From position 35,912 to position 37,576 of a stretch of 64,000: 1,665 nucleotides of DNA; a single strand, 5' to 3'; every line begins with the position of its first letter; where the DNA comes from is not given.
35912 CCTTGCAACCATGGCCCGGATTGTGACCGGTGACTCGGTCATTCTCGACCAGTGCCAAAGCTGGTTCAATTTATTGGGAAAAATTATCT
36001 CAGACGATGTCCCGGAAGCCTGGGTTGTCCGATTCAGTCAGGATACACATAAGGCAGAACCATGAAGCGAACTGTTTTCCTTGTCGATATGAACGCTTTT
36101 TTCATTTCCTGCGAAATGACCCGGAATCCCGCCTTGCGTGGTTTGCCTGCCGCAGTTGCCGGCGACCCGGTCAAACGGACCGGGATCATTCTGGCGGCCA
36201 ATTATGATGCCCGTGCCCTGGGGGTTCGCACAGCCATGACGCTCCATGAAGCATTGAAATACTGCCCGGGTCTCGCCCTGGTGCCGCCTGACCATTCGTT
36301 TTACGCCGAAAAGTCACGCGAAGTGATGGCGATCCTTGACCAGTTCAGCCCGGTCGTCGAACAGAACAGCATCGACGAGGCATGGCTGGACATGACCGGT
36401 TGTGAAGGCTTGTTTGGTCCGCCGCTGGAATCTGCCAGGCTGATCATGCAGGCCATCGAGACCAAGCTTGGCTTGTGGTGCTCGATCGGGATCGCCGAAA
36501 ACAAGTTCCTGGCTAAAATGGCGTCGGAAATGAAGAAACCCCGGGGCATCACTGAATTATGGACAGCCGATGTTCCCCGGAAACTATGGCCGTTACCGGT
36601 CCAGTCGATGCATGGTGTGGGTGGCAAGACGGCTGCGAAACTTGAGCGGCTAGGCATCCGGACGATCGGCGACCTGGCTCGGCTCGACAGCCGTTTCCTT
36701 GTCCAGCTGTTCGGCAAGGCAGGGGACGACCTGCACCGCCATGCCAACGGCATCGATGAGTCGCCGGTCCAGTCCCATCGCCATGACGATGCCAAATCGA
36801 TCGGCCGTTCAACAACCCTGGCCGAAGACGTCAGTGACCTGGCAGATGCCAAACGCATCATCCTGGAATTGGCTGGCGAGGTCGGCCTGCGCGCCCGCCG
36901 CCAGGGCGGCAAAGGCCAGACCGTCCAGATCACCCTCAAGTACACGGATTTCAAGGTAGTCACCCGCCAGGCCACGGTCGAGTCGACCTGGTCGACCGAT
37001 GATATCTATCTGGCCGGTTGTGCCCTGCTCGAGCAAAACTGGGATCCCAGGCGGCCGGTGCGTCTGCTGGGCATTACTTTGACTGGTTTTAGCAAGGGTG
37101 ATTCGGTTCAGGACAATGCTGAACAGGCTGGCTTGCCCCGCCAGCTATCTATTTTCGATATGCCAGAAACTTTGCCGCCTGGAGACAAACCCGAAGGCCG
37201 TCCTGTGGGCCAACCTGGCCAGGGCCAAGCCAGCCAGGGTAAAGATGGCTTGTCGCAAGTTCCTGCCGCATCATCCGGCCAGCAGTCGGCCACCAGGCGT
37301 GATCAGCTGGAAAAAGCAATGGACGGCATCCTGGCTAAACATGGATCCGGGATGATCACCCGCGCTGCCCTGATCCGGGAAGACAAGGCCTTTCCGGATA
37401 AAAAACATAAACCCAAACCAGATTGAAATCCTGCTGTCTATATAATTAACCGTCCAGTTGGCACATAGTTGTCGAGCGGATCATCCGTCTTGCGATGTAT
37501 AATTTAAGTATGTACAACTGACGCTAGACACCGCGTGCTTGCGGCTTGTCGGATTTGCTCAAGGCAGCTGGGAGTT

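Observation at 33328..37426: Standalone MORC/Hsp90-type GHKL ATPase divergent from an NYN-like gene fused in-operon with dinB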

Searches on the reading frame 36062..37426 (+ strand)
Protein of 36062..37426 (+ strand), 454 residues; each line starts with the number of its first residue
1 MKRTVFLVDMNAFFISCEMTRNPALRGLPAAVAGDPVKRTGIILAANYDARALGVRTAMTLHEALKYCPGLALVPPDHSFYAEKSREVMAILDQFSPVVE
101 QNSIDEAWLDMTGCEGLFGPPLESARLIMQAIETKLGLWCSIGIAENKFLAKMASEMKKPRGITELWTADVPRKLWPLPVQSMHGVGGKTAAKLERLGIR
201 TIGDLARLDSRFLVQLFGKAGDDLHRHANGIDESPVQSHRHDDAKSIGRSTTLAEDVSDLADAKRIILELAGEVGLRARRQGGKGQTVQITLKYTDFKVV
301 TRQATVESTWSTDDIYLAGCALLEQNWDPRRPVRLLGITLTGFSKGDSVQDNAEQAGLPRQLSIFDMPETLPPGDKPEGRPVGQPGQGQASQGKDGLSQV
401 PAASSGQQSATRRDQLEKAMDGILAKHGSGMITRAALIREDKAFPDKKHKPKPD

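Call 3: search_protein_families(library=pfam, proteins=[window:36062-37426:+], max_evalue=0.1)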
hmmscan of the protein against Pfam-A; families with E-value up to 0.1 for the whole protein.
window:36062-37426:+ (454 aa): 8 families
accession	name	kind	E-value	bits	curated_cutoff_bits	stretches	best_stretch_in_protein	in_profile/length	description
PF00817.25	IMS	-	3.1e-47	160.6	23.2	1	8-156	1-148/148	impB/mucB/samB family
PF11799.13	IMS_C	-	4.8e-28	98.2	20.7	1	245-350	2-106/109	impB/mucB/samB family C-terminal domain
PF11798.14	IMS_HHH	-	3.2e-10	40.1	24.4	1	169-199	2-32/32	IMS family HHH motif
PF21999.2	IMS_HHH_1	-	3.6e-08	34.2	27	1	185-232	5-53/53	DNA polymerase-iota, thumb domain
PF21704.3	POLH-Rev1_HhH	-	0.0003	21.4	27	1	178-231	1-56/56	DNApol eta/Rev1, HhH motif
PF14520.12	HHH_5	-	0.0023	18.8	27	1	180-216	4-40/57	Helix-hairpin-helix domain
PF10391.15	DNA_pol_lambd_f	-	0.0023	18.2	29.8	1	183-207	6-30/51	Fingers domain of DNA polymerase lambda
PF08827.16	DUF1805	-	0.053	14.2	29.5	0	42-66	38-62/64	Domain of unknown function (DUF1805)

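Call 4: search_protein_families(library=ncbifam, proteins=[window:36062-37426:+], max_evalue=0.1)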
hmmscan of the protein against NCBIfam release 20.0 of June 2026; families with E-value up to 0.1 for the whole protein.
window:36062-37426:+ (454 aa): 11 families
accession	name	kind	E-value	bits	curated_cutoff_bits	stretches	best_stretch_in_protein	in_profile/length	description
NF002492.0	PRK01810.1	equivalog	6.7e-114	380.8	399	1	2-344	9-350/412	DNA polymerase IV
NF002848.0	PRK03103.1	subfamily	1.5e-113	379.4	381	1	1-352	2-359/410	DNA polymerase IV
NF002677.0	PRK02406.1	equivalog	6.2e-89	298.6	256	1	3-346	6-346/357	DNA polymerase IV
NF002751.0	PRK02794.1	equivalog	8e-82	275.4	371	1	7-349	42-380/425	DNA polymerase IV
NF003015.0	PRK03858.1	subfamily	4.6e-80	269.6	367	1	4-360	8-355/399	DNA polymerase IV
NF002882.0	PRK03348.1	equivalog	2.8e-76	257.2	389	1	2-345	4-346/461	DNA polymerase IV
NF010731.0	PRK14133.1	equivalog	1.6e-75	254.6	362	1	1-346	1-339/352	DNA polymerase IV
NF002883.0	PRK03352.1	equivalog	7e-63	212.9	330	1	2-340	4-339/347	DNA polymerase IV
NF002292.0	PRK01216.1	equivalog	4.6e-43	147.6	339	1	5-349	3-345/351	DNA polymerase IV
NF002955.0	PRK03609.1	subfamily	2.7e-30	105.7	431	1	7-360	4-367/422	translesion error-prone DNA polymerase V subunit UmuC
TIGR03491.1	TIGR03491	subfamily_domain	0.025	13.6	97.45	1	182-219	216-252/462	TM0106 family RecB-like putative nuclease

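Call 5: search_protein_families(library=padloc, proteins=[window:36062-37426:+], max_evalue=0.1)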
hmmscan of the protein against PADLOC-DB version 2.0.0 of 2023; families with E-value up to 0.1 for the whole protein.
window:36062-37426:+ (454 aa): 0 families
